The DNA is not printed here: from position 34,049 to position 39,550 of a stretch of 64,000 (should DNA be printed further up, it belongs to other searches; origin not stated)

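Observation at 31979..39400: Flotillin (SPFH) gene followed by a 1733-aa protein with a C-terminal AAA_5 (MoxR/McrB-like) ATPase: candidate uncharacterised membrane-microdomain machine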

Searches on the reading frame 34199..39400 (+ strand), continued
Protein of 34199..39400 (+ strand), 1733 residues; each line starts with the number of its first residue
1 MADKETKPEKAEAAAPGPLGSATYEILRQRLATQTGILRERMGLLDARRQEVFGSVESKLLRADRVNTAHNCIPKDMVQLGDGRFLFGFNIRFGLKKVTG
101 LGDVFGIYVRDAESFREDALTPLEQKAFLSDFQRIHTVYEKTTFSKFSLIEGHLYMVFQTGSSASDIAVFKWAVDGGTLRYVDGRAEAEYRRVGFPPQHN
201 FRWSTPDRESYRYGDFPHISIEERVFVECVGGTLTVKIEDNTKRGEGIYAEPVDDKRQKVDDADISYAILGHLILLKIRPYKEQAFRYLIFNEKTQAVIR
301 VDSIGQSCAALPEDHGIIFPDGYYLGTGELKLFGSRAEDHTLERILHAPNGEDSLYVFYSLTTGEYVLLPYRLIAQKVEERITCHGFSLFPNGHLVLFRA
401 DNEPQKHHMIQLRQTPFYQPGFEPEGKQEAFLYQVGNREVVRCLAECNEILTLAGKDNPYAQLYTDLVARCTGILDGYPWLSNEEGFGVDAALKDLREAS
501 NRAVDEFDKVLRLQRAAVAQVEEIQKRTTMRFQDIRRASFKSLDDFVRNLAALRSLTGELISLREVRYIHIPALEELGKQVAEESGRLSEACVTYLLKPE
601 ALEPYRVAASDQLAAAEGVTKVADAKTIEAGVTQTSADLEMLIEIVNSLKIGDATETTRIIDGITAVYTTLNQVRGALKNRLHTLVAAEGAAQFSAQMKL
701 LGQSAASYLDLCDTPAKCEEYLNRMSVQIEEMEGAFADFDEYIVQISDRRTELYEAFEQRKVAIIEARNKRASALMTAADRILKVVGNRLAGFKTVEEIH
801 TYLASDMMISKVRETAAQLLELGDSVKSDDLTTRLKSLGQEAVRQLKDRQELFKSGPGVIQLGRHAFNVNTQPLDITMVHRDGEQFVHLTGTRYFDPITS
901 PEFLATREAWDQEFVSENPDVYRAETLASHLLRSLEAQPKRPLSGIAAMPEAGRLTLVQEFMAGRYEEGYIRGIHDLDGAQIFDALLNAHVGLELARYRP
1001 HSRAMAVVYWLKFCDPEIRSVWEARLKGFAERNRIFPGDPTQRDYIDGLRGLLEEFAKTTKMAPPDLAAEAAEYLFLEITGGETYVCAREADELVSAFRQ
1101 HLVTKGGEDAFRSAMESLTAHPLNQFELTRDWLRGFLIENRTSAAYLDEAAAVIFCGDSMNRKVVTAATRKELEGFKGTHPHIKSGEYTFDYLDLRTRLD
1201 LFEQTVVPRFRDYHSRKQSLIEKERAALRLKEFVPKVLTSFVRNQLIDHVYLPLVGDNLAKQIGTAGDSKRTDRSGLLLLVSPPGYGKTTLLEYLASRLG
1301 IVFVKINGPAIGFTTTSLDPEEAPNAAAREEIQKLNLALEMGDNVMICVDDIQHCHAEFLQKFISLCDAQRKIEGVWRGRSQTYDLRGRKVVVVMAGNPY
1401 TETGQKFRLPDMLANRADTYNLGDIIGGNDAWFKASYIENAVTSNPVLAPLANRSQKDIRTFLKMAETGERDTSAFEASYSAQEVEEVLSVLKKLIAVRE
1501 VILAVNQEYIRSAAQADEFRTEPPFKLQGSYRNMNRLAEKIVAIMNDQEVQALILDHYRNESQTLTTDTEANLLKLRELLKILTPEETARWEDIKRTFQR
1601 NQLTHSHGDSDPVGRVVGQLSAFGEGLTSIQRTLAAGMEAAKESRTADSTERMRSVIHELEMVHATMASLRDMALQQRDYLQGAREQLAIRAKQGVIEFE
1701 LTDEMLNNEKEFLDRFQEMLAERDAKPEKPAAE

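Call 13: find_homologous_proteins(query=window:34199-39400:+, max_evalue=0.00001)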
Query window:34199-39400:+ (1733 aa): 1637 proteins with E <= 0.00001 among 8000 candidates; the best 120 are listed.
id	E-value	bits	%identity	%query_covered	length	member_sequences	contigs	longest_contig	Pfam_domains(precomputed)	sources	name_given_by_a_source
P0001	0.0e+0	3560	91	100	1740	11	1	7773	PF12458.14,PF00004.36,PF07728.21,PF25472.2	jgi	-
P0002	0.0e+0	3292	91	92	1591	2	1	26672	PF12458.14,PF00004.36,PF07728.21,PF25472.2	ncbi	ncbi:MAG: DNA repair ATPase [Terrimicrobiaceae bacterium]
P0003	0.0e+0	3097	79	99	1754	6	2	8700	PF12458.14,PF00004.36,PF13401.13,PF07728.21,PF25472.2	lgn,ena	-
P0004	0.0e+0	3069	78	99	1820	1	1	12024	PF12458.14,PF00004.36,PF07728.21,PF25472.2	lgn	-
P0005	0.0e+0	3061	78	99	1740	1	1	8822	PF12458.14,PF00004.36,PF07728.21,PF25472.2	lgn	-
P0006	0.0e+0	3033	76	100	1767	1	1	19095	PF12458.14,PF07728.21,PF25472.2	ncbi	-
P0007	0.0e+0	3002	76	99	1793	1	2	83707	PF12458.14,PF00004.36,PF07728.21,PF25472.2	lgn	-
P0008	0.0e+0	2996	75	99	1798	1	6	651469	PF12458.14,PF00004.36,PF25472.2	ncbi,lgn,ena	-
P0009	0.0e+0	2980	76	99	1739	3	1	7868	PF12458.14,PF07728.21,PF25472.2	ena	-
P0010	0.0e+0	2973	75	98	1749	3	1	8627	PF12458.14,PF00004.36,PF13401.13,PF07728.21,PF25472.2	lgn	-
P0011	0.0e+0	2960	74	99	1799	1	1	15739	PF12458.14,PF00004.36,PF25472.2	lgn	-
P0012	0.0e+0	2949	74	99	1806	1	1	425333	PF12458.14,PF00004.36,PF07728.21,PF25472.2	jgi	jgi:hypothetical protein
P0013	0.0e+0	2946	75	99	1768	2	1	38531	PF12458.14,PF00004.36,PF25472.2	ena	-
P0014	0.0e+0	2929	72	99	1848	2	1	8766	PF12458.14,PF00004.36,PF25472.2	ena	-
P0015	0.0e+0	2922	74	99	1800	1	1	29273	PF12458.14,PF00004.36,PF25472.2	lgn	-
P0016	0.0e+0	2916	72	61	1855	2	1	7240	PF12458.14,PF00004.36,PF25472.2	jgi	jgi:hypothetical protein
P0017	0.0e+0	2910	74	99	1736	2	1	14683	PF12458.14,PF00004.36,PF13401.13,PF25472.2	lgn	-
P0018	0.0e+0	2903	72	61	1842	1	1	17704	PF12458.14,PF00004.36,PF25472.2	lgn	-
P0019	0.0e+0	2898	74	99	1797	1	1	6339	PF12458.14,PF00004.36,PF07728.21,PF25472.2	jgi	jgi:hypothetical protein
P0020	0.0e+0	2817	72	100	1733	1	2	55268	PF12458.14,PF00004.36,PF13401.13,PF07728.21,PF25472.2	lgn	-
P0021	0.0e+0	2811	71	99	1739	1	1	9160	PF12458.14,PF00004.36,PF07728.21,PF25472.2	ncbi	-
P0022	0.0e+0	2730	69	100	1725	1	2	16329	PF12458.14,PF00004.36,PF13401.13,PF07728.21,PF25472.2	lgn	-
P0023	0.0e+0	2707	69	99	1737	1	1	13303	PF12458.14,PF00004.36,PF25472.2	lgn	-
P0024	0.0e+0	2642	65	98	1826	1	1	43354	PF12458.14,PF13401.13,PF25472.2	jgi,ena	-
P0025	0.0e+0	2639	67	99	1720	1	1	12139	PF12458.14,PF00004.36,PF13401.13,PF25472.2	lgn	-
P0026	0.0e+0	2616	67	94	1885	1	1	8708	PF12458.14,PF00004.36,PF13401.13,PF07728.21,PF25472.2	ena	-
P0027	0.0e+0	2612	69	54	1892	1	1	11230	PF12458.14,PF00004.36,PF13401.13,PF07728.21,PF25472.2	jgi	jgi:hypothetical protein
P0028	0.0e+0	2604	67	95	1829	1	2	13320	PF12458.14,PF00004.36,PF25472.2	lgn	-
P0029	0.0e+0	2602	67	96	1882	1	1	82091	PF12458.14,PF00004.36,PF13401.13,PF07728.21,PF25472.2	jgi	jgi:hypothetical protein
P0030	0.0e+0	2600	66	94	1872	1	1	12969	PF12458.14,PF00004.36,PF13401.13,PF07728.21,PF25472.2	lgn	-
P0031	0.0e+0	2600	67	96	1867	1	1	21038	PF12458.14,PF00004.36,PF07728.21,PF25472.2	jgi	-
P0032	0.0e+0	2599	64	99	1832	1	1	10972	PF12458.14,PF00004.36,PF13401.13,PF07728.21,PF25472.2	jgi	jgi:hypothetical protein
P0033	0.0e+0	2598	68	93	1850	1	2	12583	PF12458.14,PF00004.36,PF07728.21,PF25472.2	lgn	-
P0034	0.0e+0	2597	68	93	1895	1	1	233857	PF12458.14,PF00004.36,PF13401.13,PF25472.2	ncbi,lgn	-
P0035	0.0e+0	2595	67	94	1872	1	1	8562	PF12458.14,PF00004.36,PF07728.21,PF25472.2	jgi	-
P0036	0.0e+0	2595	66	96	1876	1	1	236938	PF12458.14,PF00004.36,PF07728.21,PF25472.2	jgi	jgi:hypothetical protein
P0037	0.0e+0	2595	64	100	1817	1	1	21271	PF12458.14,PF00004.36,PF05496.19,PF07728.21,PF25472.2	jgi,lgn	jgi:hypothetical protein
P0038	0.0e+0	2594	67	94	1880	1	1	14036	PF12458.14,PF00004.36,PF07728.21,PF25472.2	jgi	jgi:hypothetical protein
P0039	0.0e+0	2593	67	93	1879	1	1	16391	PF12458.14,PF00004.36,PF07728.21,PF25472.2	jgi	jgi:hypothetical protein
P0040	0.0e+0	2591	63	100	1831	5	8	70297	PF12458.14,PF00004.36,PF07728.21,PF25472.2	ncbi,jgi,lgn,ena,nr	ncbi:MAG TPA: AAA family ATPase [Verrucomicrobia bacterium]|nr:AAA family ATPase [Verrucomicrobiota 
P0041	0.0e+0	2589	66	96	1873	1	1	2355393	PF12458.14,PF00004.36,PF07728.21,PF25472.2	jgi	jgi:hypothetical protein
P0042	0.0e+0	2588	64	99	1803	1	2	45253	PF12458.14,PF00004.36,PF07728.21,PF25472.2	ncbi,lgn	-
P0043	0.0e+0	2586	66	95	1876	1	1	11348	PF12458.14,PF00004.36,PF07728.21,PF25472.2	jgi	jgi:hypothetical protein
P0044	0.0e+0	2585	67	94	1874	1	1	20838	PF12458.14,PF00004.36,PF07728.21,PF25472.2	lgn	-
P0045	0.0e+0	2584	63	99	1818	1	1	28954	PF12458.14,PF00004.36,PF05496.19,PF25472.2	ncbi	-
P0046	0.0e+0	2583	66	96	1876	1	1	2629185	PF12458.14,PF00004.36,PF07728.21,PF25472.2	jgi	jgi:hypothetical protein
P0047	0.0e+0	2583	67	94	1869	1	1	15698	PF12458.14,PF00004.36,PF07728.21,PF25472.2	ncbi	-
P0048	0.0e+0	2583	67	93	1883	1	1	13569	PF12458.14,PF00004.36,PF07728.21,PF25472.2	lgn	-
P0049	0.0e+0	2582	66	95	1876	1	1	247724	PF12458.14,PF00004.36,PF07728.21,PF25472.2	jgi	jgi:hypothetical protein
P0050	0.0e+0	2582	62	100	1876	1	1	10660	PF12458.14,PF00004.36,PF25472.2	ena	-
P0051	0.0e+0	2582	65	100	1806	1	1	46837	PF12458.14,PF00004.36,PF07728.21,PF25472.2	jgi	-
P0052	0.0e+0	2582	66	95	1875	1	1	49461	PF12458.14,PF00004.36,PF07728.21,PF25472.2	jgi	jgi:hypothetical protein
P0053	0.0e+0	2581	67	94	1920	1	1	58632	PF12458.14,PF00004.36,PF07728.21,PF25472.2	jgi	jgi:hypothetical protein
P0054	0.0e+0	2581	67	94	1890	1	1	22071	PF12458.14,PF00004.36,PF07728.21,PF25472.2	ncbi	-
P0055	0.0e+0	2580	67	93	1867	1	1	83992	PF12458.14,PF00004.36,PF05496.19,PF07728.21,PF25472.2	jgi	jgi:MoxR-like ATPase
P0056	0.0e+0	2580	67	94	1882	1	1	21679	PF12458.14,PF00004.36,PF07728.21,PF25472.2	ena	-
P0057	0.0e+0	2579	67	94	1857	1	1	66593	PF12458.14,PF00004.36,PF07728.21,PF25472.2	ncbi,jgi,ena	jgi:hypothetical protein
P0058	0.0e+0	2578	67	93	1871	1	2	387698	PF12458.14,PF00004.36,PF07728.21,PF25472.2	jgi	jgi:hypothetical protein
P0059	0.0e+0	2578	65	95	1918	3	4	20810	PF12458.14,PF00004.36,PF07728.21,PF25472.2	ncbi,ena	-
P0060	0.0e+0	2577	67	93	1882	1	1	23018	PF12458.14,PF00004.36,PF25472.2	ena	-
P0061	0.0e+0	2577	64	99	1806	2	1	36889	PF12458.14,PF00004.36,PF25472.2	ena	-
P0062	0.0e+0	2577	67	93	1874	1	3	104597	PF12458.14,PF00004.36,PF13401.13,PF07728.21,PF25472.2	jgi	-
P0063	0.0e+0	2576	64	98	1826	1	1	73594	PF12458.14,PF00004.36,PF13401.13,PF07728.21,PF25472.2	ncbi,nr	ncbi:MAG: DNA repair ATPase [Verrucomicrobia bacterium]|nr:DNA repair ATPase [Verrucomicrobiota bact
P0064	0.0e+0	2575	67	94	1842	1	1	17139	PF12458.14,PF00004.36,PF25472.2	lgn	-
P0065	0.0e+0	2575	63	99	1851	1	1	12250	PF12458.14,PF00004.36,PF25472.2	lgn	-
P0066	0.0e+0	2574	65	100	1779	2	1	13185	PF12458.14,PF00004.36,PF07728.21,PF25472.2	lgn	-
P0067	0.0e+0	2572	67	94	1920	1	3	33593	PF12458.14,PF00004.36,PF07728.21,PF25472.2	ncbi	-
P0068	0.0e+0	2571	67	94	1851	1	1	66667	PF12458.14,PF00004.36,PF07728.21,PF25472.2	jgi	-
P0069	0.0e+0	2569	66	94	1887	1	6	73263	PF12458.14,PF00004.36,PF07728.21,PF25472.2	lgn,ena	-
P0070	0.0e+0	2569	65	96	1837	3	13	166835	PF12458.14,PF00004.36,PF07728.21,PF25472.2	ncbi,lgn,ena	-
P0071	0.0e+0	2567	64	100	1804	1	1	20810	PF12458.14,PF00004.36,PF07728.21,PF25472.2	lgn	-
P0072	0.0e+0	2565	66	94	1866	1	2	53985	PF12458.14,PF00004.36,PF13401.13,PF25472.2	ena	-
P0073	0.0e+0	2564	64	99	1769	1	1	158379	PF12458.14,PF25472.2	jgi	jgi:hypothetical protein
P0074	0.0e+0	2564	67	93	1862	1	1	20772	PF12458.14,PF00004.36,PF07728.21,PF25472.2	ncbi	-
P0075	0.0e+0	2563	65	95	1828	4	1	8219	PF12458.14,PF00004.36,PF13401.13,PF07728.21,PF25472.2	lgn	-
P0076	0.0e+0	2561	63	99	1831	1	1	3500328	PF12458.14,PF00004.36,PF13401.13,PF07728.21,PF25472.2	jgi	jgi:hypothetical protein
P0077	0.0e+0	2561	63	100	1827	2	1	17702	PF12458.14,PF00004.36,PF05496.19,PF07728.21,PF25472.2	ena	-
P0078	0.0e+0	2560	66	94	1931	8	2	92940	PF12458.14,PF07728.21,PF25472.2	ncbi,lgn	-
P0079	0.0e+0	2559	64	99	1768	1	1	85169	PF12458.14,PF25472.2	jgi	-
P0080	0.0e+0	2559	67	93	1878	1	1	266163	PF12458.14,PF00004.36,PF07728.21,PF25472.2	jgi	jgi:hypothetical protein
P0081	0.0e+0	2558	63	100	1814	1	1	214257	PF12458.14,PF00004.36,PF25472.2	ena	-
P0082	0.0e+0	2558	66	93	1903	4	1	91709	PF12458.14,PF00004.36,PF07728.21,PF25472.2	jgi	jgi:hypothetical protein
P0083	0.0e+0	2558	66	93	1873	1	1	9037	PF12458.14,PF00004.36,PF07728.21,PF25472.2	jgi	jgi:hypothetical protein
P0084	0.0e+0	2558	66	93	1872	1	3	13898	PF12458.14,PF00004.36,PF07728.21,PF25472.2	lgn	-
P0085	0.0e+0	2558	66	95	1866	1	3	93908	PF12458.14,PF00004.36,PF07728.21,PF25472.2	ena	-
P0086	0.0e+0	2557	66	93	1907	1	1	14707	PF12458.14,PF00004.36,PF07728.21,PF25472.2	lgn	-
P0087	0.0e+0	2556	67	94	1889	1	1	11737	PF12458.14,PF00004.36,PF07728.21,PF25472.2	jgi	jgi:hypothetical protein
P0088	0.0e+0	2554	66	93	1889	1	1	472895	PF12458.14,PF00004.36,PF07728.21,PF25472.2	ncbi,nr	ncbi:MAG: DNA repair ATPase [Verrucomicrobiae bacterium]|nr:DNA repair ATPase [Verrucomicrobiae bact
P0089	0.0e+0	2552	64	100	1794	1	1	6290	PF12458.14,PF00004.36,PF07728.21,PF25472.2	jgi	jgi:hypothetical protein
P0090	0.0e+0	2552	63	99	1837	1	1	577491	PF12458.14,PF00004.36,PF25472.2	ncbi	-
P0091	0.0e+0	2551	63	99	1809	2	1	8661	PF12458.14,PF00004.36,PF13401.13,PF07728.21,PF25472.2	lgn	-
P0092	0.0e+0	2551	66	94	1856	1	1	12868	PF12458.14,PF00004.36,PF25472.2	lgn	-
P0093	0.0e+0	2551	66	95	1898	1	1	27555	PF12458.14,PF00004.36,PF13401.13,PF25472.2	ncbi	-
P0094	0.0e+0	2550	65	96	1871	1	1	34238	PF12458.14,PF00004.36,PF13401.13,PF07728.21,PF25472.2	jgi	-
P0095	0.0e+0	2548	65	94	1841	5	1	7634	PF12458.14,PF25472.2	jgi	jgi:hypothetical protein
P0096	0.0e+0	2547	66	94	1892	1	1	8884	PF12458.14,PF00004.36,PF07728.21,PF25472.2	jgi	jgi:hypothetical protein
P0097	0.0e+0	2546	66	95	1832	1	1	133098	PF12458.14,PF00004.36,PF07728.21,PF25472.2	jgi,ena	-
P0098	0.0e+0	2545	66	95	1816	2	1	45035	PF12458.14,PF00004.36,PF07728.21,PF25472.2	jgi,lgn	jgi:hypothetical protein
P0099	0.0e+0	2545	66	95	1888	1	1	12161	PF12458.14,PF00004.36,PF07728.21,PF25472.2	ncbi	-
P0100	0.0e+0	2544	66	94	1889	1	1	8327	PF12458.14,PF00004.36,PF07728.21,PF25472.2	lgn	-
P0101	0.0e+0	2544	66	93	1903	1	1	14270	PF12458.14,PF00004.36,PF07728.21,PF25472.2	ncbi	-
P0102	0.0e+0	2544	63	100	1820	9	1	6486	PF12458.14,PF00004.36,PF13401.13,PF07728.21,PF25472.2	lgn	-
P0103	0.0e+0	2543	66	95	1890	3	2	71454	PF12458.14,PF00004.36,PF07728.21,PF25472.2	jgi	jgi:hypothetical protein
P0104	0.0e+0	2543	66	93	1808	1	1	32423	PF12458.14,PF00004.36,PF13401.13,PF07728.21,PF25472.2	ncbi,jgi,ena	jgi:hypothetical protein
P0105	0.0e+0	2543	66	93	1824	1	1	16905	PF12458.14,PF00004.36,PF25472.2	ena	-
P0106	0.0e+0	2542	65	95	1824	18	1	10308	PF12458.14,PF00004.36,PF13401.13,PF07728.21,PF25472.2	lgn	-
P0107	0.0e+0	2542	63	99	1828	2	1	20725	PF12458.14,PF00004.36,PF13401.13,PF07728.21,PF25472.2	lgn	-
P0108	0.0e+0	2542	66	94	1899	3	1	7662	PF12458.14,PF00004.36,PF13401.13,PF07728.21,PF25472.2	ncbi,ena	-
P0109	0.0e+0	2540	66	95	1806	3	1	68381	PF12458.14,PF00004.36,PF07728.21,PF25472.2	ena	-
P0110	0.0e+0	2540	65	96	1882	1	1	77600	PF12458.14,PF00004.36,PF07728.21,PF25472.2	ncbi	-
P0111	0.0e+0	2539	67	92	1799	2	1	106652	PF12458.14,PF00004.36,PF13401.13,PF07728.21,PF25472.2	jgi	-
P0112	0.0e+0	2537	64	99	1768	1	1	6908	PF12458.14,PF25472.2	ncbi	-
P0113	0.0e+0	2536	62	100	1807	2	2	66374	PF12458.14,PF00004.36,PF13401.13,PF07728.21,PF25472.2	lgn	-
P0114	0.0e+0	2534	64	99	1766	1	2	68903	PF12458.14,PF25472.2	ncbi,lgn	-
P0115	0.0e+0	2533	64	99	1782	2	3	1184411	PF12458.14,PF25472.2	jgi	jgi:hypothetical protein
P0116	0.0e+0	2533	66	94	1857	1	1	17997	PF12458.14,PF00004.36,PF13401.13,PF07728.21,PF25472.2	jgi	jgi:hypothetical protein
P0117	0.0e+0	2533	66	93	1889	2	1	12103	PF12458.14,PF00004.36,PF07728.21,PF25472.2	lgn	-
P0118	0.0e+0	2533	62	99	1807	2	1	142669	PF12458.14,PF00004.36,PF07728.21,PF25472.2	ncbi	-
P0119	0.0e+0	2531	65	94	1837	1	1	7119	PF12458.14,PF00004.36,PF13401.13,PF07728.21,PF25472.2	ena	-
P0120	0.0e+0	2531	63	98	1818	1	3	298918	PF12458.14,PF00004.36,PF07728.21,PF25472.2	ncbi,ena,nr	ncbi:MAG: hypothetical protein FD161_3726 [Limisphaerales bacterium]|nr:MAG: hypothetical protein FD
